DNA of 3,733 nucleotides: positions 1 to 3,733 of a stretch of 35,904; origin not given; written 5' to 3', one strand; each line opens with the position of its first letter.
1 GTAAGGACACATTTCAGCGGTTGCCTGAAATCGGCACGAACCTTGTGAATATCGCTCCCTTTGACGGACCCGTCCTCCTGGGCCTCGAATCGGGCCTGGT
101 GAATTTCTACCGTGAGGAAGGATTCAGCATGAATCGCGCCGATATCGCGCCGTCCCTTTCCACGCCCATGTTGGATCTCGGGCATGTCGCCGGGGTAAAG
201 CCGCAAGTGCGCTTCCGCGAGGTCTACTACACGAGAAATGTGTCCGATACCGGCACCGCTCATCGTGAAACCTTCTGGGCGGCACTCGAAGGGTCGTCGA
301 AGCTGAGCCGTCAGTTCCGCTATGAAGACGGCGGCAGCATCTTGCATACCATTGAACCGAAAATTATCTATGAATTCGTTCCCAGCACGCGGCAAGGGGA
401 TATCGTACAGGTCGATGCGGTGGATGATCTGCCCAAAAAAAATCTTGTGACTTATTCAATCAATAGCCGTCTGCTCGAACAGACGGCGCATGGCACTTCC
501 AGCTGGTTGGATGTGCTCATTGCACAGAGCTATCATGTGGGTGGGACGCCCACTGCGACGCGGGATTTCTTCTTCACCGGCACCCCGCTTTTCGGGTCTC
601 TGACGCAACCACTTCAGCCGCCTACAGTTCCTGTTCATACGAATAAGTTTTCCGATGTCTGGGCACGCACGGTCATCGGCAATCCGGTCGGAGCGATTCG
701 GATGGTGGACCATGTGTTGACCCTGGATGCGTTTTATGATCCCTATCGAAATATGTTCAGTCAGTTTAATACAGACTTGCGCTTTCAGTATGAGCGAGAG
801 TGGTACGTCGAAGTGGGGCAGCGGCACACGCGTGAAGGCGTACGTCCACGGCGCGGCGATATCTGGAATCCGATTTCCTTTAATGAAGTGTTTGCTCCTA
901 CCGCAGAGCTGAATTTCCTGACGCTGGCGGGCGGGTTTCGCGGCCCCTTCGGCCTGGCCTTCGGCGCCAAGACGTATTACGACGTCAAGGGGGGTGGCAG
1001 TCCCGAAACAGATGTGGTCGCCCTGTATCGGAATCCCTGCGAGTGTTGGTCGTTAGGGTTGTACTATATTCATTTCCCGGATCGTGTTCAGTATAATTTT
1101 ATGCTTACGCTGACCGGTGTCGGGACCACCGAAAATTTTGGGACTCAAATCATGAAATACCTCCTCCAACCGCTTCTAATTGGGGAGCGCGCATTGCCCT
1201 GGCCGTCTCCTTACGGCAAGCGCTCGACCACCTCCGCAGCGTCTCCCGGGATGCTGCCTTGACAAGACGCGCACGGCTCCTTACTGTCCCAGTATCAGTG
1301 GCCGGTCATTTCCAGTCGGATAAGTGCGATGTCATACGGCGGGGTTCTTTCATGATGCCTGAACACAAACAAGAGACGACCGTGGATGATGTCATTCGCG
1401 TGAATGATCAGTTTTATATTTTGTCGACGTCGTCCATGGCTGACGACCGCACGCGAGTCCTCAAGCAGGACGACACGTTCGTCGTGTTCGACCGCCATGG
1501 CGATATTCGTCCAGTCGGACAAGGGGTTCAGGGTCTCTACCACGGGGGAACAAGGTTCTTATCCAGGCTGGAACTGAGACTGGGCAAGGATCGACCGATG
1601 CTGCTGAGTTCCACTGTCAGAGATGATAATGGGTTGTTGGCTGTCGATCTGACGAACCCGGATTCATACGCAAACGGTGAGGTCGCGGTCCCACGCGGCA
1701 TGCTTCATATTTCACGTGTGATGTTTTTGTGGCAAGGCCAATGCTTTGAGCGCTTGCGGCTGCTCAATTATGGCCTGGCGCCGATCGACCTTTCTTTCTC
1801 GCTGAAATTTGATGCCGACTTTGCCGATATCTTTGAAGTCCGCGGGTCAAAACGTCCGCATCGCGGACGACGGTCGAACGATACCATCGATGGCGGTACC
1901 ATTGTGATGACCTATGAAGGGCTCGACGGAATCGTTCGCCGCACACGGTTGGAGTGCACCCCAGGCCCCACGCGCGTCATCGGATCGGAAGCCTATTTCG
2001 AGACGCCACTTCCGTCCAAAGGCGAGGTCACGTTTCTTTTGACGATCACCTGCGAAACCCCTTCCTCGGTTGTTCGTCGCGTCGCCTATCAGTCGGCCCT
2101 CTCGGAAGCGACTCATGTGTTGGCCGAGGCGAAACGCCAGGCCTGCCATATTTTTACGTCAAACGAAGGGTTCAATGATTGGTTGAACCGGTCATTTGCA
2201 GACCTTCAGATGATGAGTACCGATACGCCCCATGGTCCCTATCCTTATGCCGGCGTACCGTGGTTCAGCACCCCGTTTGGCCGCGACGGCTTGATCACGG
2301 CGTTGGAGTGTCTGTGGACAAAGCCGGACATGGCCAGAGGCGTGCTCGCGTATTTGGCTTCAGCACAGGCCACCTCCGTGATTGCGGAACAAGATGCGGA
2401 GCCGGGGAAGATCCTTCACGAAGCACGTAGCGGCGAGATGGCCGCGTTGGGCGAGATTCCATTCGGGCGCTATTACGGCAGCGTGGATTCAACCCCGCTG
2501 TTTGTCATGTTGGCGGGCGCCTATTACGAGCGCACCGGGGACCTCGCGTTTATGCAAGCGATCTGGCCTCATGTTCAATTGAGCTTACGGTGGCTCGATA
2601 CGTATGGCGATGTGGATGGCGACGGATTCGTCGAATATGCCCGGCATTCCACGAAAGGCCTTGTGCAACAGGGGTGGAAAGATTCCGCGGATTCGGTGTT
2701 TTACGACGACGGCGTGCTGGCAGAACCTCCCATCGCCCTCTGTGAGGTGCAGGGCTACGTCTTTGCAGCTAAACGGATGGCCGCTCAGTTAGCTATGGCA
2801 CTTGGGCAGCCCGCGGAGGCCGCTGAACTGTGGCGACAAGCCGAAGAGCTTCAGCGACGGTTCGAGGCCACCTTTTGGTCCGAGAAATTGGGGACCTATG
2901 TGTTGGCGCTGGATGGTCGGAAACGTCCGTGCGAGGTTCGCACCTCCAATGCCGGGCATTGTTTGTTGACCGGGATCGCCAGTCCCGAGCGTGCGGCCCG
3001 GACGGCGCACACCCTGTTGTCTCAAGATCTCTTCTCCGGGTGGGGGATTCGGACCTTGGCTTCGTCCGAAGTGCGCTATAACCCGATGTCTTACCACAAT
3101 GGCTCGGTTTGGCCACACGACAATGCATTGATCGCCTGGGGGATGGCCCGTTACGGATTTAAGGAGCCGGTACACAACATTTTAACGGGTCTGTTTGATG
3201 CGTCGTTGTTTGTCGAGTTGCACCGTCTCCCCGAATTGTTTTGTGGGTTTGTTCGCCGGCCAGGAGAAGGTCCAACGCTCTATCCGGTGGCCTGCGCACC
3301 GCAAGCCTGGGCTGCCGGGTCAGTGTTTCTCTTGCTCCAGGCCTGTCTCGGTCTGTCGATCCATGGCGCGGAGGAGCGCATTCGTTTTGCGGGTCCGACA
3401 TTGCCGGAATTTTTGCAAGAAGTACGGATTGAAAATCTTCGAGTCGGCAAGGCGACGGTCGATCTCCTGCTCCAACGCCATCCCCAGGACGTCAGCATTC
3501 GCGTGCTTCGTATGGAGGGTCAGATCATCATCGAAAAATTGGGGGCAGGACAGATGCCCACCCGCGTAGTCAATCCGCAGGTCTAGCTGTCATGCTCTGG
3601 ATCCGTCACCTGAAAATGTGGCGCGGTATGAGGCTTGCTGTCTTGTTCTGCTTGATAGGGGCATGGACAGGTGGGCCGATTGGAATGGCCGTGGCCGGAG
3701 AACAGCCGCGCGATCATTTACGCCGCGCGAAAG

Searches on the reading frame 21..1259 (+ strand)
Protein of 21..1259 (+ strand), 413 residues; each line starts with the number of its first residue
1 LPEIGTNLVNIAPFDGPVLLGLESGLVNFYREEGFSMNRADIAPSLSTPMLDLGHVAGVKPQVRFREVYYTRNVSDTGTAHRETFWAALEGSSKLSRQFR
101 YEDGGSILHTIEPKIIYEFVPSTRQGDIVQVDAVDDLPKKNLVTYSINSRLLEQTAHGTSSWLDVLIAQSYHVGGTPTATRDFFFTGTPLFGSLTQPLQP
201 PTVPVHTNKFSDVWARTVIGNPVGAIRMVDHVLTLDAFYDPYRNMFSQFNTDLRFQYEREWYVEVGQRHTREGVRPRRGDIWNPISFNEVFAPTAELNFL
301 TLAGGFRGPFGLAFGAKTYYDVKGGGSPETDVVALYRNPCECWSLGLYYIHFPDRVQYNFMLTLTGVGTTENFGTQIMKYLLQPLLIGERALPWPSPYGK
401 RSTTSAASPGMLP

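Call 6: search_protein_families(library=pfam, proteins=[window:21-1259:+], max_evalue=0.001)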
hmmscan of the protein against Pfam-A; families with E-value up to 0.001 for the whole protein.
window:21-1259:+ (413 aa): 1 family
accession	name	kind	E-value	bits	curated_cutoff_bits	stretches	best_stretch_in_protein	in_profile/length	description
PF04453.20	LptD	-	2.4e-14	53.9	22.4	1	2-273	88-358/384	LPS transport system D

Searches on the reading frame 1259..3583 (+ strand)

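Call 6: search_protein_families(library=pfam, proteins=[window:1259-3583:+], max_evalue=0.001)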
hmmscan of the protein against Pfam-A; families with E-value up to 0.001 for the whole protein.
window:1259-3583:+ (775 aa): 4 families
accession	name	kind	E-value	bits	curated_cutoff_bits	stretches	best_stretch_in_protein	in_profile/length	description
PF14742.11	GDE_N_bis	-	1.4e-57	195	22.1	1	68-260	1-192/194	N-terminal domain of (some) glycogen debranching enzymes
PF22422.2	MGH1-like_GH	-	7e-27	95.4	27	1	347-643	12-322/356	Mannosylglycerate hydrolase MGH1-like glycoside hydrolase domain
PF06202.20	GDE_C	-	3.7e-11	43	21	1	405-689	76-365/367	Amylo-alpha-1,6-glucosidase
PF17389.8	Bac_rhamnosid6H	-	7.5e-08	32.5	24.5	1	407-547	95-220/339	Bacterial alpha-L-rhamnosidase 6 hairpin glycosidase domain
